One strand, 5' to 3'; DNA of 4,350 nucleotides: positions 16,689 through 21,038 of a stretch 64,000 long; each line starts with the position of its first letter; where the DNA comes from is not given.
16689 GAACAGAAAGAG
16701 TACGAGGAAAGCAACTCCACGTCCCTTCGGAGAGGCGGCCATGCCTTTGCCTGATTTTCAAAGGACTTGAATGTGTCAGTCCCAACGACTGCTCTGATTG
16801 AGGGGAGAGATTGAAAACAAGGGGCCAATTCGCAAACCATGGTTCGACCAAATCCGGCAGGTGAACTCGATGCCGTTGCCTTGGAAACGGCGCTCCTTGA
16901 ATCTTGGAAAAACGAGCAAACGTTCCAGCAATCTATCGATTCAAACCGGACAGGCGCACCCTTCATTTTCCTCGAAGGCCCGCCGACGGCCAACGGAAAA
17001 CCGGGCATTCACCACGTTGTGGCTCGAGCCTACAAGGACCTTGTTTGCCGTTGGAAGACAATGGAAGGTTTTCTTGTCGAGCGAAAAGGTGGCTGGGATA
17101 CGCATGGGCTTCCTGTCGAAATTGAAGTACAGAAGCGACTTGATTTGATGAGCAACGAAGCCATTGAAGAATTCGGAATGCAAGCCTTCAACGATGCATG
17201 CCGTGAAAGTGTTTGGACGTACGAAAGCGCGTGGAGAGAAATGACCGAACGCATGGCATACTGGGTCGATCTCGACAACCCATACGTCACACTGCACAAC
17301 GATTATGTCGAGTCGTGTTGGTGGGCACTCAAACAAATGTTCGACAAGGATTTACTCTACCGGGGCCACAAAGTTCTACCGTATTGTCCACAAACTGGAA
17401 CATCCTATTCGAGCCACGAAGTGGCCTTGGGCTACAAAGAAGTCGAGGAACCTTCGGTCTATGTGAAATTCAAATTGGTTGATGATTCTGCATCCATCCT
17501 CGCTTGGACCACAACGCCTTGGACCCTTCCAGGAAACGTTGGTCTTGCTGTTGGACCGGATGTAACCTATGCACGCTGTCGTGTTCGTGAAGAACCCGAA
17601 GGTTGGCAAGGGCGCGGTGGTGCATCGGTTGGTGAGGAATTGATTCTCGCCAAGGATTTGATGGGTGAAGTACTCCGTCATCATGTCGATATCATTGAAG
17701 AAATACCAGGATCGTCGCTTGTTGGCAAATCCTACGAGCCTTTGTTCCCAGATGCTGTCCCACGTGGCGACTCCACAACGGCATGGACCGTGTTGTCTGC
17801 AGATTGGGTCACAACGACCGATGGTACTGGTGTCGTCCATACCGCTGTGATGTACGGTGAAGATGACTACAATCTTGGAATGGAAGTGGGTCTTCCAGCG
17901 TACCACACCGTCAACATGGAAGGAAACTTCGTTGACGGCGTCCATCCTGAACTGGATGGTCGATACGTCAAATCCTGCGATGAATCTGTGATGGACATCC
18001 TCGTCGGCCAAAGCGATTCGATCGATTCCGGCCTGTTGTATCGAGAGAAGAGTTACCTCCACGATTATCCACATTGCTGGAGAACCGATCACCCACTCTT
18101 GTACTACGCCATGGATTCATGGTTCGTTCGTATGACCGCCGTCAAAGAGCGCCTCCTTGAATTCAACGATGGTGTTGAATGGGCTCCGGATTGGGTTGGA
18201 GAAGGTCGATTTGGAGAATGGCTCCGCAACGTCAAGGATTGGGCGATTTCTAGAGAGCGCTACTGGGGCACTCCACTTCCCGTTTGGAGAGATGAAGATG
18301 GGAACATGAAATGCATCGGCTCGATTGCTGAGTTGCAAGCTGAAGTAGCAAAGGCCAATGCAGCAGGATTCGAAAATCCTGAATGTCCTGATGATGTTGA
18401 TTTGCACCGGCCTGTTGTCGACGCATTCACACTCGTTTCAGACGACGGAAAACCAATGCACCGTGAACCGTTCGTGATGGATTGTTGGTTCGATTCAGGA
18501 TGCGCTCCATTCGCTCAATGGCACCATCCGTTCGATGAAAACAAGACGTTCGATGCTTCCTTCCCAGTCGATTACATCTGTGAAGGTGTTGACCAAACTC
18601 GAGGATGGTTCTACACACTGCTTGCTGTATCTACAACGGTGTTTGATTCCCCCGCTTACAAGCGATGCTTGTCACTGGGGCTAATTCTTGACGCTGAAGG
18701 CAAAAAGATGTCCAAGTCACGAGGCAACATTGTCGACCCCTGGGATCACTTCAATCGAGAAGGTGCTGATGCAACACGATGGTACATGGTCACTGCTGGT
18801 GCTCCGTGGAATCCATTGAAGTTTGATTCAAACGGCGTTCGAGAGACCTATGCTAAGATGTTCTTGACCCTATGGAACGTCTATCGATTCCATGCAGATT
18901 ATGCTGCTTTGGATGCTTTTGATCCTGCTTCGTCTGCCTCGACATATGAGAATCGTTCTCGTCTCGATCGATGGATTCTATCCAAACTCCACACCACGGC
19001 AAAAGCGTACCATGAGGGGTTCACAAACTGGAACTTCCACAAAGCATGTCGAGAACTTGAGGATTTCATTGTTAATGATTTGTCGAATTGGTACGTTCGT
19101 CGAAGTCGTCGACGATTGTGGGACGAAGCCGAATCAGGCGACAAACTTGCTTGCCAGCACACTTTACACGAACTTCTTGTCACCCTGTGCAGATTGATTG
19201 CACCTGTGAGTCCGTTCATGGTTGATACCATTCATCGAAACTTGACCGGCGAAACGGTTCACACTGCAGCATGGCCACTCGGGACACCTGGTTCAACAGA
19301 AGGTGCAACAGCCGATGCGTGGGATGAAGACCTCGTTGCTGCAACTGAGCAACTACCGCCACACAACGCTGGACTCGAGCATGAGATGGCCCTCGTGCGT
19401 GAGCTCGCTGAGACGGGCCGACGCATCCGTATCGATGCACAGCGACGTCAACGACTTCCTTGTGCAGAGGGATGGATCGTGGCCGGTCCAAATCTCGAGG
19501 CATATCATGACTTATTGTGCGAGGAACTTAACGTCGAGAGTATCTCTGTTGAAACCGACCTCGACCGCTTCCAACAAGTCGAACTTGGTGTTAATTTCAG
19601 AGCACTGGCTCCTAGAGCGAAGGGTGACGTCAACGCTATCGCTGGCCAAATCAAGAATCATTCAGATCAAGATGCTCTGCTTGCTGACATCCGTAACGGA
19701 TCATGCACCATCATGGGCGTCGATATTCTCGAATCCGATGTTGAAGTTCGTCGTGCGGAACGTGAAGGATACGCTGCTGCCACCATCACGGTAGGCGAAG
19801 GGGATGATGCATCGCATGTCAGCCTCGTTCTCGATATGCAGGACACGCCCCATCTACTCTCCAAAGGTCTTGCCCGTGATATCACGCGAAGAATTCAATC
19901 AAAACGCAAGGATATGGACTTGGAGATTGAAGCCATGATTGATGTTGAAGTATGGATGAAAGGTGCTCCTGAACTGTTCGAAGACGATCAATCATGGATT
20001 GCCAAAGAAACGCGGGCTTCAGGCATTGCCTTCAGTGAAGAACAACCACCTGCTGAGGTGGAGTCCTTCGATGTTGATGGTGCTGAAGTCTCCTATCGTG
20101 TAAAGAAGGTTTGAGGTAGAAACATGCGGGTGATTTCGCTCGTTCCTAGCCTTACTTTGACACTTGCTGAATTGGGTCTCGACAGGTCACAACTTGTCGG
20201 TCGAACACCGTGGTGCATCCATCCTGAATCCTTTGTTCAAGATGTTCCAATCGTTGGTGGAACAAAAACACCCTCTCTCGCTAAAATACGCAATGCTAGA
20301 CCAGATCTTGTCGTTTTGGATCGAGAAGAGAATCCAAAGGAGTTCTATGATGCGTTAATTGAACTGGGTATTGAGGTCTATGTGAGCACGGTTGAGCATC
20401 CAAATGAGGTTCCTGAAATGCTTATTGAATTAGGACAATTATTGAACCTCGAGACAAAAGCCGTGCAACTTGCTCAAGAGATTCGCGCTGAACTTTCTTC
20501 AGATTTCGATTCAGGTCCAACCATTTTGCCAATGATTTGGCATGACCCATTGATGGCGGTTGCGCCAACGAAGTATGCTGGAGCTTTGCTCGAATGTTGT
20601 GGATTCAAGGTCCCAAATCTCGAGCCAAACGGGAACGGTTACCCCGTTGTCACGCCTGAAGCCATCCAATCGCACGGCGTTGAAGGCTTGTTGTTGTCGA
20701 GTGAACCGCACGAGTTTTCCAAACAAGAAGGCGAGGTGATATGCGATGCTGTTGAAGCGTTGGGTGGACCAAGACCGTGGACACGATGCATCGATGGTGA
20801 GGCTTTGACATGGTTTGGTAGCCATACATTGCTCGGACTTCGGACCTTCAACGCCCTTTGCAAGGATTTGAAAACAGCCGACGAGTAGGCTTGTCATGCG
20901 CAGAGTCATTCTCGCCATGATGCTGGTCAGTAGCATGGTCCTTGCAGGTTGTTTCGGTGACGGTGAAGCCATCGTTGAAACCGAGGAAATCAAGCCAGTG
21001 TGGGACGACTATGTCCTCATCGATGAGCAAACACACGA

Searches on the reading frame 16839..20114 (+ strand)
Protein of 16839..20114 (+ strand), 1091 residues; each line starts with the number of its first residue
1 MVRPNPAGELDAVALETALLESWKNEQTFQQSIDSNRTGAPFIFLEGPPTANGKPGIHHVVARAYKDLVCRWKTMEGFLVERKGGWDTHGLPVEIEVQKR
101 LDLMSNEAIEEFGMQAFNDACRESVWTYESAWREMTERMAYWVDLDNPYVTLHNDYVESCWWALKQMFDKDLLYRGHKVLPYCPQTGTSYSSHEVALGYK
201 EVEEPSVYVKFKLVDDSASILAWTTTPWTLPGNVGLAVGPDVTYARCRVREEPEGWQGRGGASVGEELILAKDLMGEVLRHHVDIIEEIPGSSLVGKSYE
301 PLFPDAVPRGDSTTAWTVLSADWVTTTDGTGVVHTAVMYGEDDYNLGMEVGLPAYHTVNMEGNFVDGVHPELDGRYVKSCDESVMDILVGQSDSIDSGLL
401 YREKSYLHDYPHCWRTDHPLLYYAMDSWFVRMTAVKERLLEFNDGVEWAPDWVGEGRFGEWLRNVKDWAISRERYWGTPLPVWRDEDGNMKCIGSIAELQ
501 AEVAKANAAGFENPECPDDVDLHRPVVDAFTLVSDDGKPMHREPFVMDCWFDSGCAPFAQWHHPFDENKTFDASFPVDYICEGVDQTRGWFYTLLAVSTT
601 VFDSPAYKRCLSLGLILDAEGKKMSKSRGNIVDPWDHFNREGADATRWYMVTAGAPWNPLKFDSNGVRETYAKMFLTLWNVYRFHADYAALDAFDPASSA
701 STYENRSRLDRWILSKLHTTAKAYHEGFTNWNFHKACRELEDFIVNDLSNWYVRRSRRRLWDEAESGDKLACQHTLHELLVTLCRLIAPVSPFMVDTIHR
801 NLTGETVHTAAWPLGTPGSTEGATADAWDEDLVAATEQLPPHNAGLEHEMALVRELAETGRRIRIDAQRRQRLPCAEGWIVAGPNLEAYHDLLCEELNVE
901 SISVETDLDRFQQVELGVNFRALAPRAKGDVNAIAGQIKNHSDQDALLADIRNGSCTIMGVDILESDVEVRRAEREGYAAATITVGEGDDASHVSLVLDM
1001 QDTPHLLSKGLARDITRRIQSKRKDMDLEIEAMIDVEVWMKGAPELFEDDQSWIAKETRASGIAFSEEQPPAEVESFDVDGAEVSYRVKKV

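Call 16: search_protein_families(library=pfam, proteins=[window:16839-20114:+], max_evalue=0.00001)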
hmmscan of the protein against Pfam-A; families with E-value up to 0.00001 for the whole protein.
window:16839-20114:+ (1091 aa): 4 families
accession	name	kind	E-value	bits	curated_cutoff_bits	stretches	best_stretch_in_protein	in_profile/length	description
PF00133.28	tRNA-synt_1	-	5.9e-117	391.4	22.7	1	19-653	2-405/414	tRNA synthetases class I (I, L, M and V)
PF08264.19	Anticodon_1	-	2e-29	102.8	25.1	1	710-873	1-142/148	Anticodon-binding domain of tRNA ligase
PF19302.4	DUF5915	-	2.7e-20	73.2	27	1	891-1091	2-195/195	Domain of unknown function (DUF5915)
PF09334.17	tRNA-synt_1g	-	1e-12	48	20.1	0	617-667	321-371/391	tRNA synthetases class I (M)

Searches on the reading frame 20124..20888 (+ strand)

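Call 46: search_protein_families(library=pfam, proteins=[window:20124-20888:+], max_evalue=0.001)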
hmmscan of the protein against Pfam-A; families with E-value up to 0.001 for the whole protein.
window:20124-20888:+ (254 aa): 1 family
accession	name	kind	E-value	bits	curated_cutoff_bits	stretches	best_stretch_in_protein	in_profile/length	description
PF01497.23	Peripla_BP_2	-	1e-09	38.6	27.5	1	3-125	1-124/235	Periplasmic binding protein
